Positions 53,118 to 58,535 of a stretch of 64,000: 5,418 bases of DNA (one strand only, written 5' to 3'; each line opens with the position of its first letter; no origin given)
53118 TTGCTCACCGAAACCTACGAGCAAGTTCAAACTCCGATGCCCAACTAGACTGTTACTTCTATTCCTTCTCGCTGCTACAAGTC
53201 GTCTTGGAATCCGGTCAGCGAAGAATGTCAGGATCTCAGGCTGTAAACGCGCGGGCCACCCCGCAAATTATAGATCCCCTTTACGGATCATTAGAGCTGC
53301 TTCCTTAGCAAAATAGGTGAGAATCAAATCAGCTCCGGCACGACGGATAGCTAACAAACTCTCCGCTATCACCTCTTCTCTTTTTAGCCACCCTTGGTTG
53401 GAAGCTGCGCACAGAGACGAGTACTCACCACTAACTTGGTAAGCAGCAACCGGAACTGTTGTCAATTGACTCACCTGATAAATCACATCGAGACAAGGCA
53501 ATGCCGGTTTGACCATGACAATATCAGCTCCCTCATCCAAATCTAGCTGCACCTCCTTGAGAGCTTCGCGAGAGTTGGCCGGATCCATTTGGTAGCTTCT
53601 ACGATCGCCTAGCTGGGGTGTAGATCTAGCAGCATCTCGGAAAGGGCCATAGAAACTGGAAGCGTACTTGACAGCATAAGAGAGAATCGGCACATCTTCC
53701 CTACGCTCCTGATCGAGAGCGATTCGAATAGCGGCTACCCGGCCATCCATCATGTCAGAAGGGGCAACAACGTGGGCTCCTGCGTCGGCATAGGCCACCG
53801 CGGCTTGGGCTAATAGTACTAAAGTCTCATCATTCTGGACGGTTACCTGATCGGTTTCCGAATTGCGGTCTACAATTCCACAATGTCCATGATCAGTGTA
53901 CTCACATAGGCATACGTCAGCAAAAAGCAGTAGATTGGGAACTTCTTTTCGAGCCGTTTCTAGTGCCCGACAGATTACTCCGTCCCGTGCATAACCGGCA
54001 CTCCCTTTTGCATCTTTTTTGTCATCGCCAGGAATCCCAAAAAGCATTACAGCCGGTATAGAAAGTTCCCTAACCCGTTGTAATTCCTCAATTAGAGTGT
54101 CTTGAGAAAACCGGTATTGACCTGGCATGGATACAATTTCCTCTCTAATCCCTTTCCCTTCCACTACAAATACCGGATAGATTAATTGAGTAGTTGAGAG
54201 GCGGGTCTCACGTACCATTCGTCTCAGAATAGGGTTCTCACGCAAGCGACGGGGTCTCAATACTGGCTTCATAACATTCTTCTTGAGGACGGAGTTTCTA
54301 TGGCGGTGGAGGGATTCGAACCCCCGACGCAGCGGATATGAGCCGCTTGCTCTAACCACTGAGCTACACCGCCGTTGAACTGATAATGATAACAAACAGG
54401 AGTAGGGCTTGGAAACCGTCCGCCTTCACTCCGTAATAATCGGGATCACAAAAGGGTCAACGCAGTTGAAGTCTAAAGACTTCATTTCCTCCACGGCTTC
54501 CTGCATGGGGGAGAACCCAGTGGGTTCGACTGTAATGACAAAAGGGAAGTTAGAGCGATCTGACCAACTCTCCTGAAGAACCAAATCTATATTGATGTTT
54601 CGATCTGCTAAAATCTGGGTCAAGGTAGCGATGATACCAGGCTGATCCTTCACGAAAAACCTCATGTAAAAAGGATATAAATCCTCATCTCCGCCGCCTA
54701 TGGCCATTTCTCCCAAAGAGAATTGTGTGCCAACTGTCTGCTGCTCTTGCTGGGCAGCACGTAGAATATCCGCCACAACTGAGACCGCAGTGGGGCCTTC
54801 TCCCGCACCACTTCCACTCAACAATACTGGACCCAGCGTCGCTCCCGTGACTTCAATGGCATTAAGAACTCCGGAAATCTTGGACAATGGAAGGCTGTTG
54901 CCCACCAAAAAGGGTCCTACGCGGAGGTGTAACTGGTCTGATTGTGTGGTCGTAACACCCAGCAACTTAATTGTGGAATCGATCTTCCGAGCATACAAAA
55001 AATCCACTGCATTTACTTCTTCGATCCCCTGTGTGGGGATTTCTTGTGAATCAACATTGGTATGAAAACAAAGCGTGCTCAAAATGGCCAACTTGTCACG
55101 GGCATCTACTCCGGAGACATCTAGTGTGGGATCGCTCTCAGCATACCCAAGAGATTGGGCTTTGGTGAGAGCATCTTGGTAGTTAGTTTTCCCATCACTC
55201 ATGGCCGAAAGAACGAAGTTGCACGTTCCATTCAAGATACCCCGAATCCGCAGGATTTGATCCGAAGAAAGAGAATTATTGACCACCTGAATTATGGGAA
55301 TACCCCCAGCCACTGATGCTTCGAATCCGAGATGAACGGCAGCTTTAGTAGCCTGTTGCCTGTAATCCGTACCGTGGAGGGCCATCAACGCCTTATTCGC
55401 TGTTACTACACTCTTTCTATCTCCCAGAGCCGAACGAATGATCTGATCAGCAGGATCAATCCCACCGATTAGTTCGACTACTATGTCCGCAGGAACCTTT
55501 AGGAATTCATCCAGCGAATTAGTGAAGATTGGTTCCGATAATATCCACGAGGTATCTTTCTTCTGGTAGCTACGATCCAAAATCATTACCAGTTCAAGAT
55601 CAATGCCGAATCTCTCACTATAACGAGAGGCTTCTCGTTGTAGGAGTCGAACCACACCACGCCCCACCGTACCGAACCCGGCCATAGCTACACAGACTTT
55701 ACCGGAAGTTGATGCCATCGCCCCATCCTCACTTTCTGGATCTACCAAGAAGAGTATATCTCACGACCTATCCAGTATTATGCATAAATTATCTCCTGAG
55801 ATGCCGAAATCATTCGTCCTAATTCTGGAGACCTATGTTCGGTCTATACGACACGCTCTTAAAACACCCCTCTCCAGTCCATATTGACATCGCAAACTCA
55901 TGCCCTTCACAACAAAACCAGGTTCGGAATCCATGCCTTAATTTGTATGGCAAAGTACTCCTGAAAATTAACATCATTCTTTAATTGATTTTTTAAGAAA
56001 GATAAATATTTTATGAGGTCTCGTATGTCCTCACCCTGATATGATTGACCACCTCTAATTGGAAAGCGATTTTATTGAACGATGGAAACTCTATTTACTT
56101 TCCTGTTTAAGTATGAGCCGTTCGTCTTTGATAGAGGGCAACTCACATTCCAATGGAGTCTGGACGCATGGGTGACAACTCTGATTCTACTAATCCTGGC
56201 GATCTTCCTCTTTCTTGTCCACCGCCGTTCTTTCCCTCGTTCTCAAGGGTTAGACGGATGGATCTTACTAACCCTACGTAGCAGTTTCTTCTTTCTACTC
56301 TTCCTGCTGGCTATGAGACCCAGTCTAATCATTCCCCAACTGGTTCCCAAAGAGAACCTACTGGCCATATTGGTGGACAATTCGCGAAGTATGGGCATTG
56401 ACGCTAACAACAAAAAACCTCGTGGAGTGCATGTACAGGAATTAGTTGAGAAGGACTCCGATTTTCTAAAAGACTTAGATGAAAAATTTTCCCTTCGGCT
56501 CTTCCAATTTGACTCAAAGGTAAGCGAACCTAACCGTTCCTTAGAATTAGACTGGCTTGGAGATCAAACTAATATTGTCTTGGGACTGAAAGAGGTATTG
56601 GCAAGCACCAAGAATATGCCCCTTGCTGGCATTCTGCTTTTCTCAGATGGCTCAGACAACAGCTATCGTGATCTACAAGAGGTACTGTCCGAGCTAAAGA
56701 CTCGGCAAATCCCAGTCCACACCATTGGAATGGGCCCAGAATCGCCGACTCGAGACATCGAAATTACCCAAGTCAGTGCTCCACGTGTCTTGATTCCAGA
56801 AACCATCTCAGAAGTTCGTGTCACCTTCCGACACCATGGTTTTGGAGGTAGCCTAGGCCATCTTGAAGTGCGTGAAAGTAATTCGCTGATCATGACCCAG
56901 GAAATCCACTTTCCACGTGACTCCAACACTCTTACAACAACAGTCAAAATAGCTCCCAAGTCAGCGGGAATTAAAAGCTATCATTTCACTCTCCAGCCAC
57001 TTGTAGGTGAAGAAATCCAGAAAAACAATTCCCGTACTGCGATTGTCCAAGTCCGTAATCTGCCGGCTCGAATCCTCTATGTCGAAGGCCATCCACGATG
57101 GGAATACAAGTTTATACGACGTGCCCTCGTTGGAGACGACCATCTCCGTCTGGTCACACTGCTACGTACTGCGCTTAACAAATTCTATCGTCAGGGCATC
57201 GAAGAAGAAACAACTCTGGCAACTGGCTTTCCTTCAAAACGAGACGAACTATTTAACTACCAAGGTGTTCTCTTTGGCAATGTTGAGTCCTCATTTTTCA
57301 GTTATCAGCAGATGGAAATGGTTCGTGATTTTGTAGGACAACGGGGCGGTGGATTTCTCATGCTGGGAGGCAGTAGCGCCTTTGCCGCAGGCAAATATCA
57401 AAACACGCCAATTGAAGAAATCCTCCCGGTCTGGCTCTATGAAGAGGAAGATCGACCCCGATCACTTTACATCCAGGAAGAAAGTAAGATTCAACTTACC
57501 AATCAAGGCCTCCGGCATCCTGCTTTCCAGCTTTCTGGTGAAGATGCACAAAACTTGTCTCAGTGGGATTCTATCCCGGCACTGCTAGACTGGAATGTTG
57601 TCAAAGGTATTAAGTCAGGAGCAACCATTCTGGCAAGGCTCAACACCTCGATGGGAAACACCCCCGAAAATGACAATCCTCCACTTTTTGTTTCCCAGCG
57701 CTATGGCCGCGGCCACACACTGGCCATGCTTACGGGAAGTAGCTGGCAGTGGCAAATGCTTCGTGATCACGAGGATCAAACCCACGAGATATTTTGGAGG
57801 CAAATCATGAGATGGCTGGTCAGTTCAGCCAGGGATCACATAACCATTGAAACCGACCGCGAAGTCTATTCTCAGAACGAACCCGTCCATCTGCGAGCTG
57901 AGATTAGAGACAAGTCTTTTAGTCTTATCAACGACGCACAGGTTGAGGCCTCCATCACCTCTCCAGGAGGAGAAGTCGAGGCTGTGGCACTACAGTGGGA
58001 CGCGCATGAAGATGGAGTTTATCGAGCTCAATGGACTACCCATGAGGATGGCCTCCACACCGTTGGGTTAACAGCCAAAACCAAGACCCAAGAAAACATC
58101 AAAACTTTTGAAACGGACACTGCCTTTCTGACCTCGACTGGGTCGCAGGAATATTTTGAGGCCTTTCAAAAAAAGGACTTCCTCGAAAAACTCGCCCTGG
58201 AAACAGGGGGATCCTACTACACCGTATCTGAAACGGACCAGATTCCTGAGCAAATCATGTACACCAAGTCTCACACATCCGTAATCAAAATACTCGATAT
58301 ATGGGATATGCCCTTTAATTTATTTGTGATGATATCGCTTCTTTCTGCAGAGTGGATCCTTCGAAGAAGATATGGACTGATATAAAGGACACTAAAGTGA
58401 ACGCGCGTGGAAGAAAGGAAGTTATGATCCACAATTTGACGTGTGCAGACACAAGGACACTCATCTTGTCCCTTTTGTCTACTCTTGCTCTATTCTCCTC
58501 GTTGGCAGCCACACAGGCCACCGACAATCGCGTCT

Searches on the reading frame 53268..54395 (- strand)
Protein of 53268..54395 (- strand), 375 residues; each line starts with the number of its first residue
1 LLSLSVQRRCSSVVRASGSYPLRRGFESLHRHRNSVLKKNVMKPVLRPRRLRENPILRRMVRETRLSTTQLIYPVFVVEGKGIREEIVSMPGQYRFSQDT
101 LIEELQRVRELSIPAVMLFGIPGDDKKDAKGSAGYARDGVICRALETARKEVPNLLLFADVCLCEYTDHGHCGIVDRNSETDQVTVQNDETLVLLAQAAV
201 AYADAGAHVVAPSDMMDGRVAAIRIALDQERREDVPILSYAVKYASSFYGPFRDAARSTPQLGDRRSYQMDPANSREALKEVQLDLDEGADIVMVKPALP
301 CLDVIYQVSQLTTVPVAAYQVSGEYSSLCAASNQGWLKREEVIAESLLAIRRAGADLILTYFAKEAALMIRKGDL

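Call 36: search_protein_families(library=pfam, proteins=[window:53268-54395:-], max_evalue=0.0001)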
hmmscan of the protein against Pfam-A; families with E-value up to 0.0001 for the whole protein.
window:53268-54395:- (375 aa): 1 family
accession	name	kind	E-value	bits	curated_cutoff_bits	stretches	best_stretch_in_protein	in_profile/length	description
PF00490.27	ALAD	-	3.6e-141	470.3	24.6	1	47-367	3-315/317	Delta-aminolevulinic acid dehydratase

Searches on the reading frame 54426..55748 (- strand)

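Call 36: search_protein_families(library=pfam, proteins=[window:54426-55748:-], max_evalue=0.0001)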
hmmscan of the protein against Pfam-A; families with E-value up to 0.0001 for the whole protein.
window:54426-55748:- (440 aa): 3 families
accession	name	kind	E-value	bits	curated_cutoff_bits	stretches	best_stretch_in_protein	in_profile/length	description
PF00742.24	Homoserine_dh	-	5.9e-55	186.2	22.9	1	151-329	1-173/173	Homoserine dehydrogenase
PF03447.22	NAD_binding_3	-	1e-15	58.9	24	1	24-140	1-113/116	Homoserine dehydrogenase, NAD binding domain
PF01842.31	ACT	-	2.2e-10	40.5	27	1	363-426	4-65/66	ACT domain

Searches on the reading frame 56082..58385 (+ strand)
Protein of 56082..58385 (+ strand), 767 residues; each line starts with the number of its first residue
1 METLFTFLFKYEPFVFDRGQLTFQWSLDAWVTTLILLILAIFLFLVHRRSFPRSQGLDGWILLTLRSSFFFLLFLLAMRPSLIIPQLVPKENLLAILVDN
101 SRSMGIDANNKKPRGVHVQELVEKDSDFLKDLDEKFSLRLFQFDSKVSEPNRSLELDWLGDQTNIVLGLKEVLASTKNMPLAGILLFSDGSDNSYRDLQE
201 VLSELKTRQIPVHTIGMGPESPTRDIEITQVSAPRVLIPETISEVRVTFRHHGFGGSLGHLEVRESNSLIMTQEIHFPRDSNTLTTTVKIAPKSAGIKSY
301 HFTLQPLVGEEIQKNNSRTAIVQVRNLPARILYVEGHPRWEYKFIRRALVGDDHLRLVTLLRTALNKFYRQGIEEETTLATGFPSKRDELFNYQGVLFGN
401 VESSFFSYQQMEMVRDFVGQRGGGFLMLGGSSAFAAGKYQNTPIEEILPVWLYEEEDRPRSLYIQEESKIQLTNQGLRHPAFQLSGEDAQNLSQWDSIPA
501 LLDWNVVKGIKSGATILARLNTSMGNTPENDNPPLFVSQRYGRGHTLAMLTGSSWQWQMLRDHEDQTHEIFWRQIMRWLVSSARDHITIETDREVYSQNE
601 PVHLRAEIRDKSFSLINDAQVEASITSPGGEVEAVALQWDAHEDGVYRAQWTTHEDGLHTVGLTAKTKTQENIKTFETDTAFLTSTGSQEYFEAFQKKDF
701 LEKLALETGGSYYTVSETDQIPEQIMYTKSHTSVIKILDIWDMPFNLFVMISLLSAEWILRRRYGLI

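Call 36: search_protein_families(library=pfam, proteins=[window:56082-58385:+], max_evalue=0.0001)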
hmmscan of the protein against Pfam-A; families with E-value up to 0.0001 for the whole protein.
window:56082-58385:+ (767 aa): 2 families
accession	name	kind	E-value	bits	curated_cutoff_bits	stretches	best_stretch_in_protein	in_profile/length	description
PF07090.17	GATase1_like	-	3.3e-11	43.7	27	1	409-580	95-246/247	Putative glutamine amidotransferase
PF01835.25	MG2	-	5.1e-07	30.4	32.8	1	590-656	5-70/96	MG2 domain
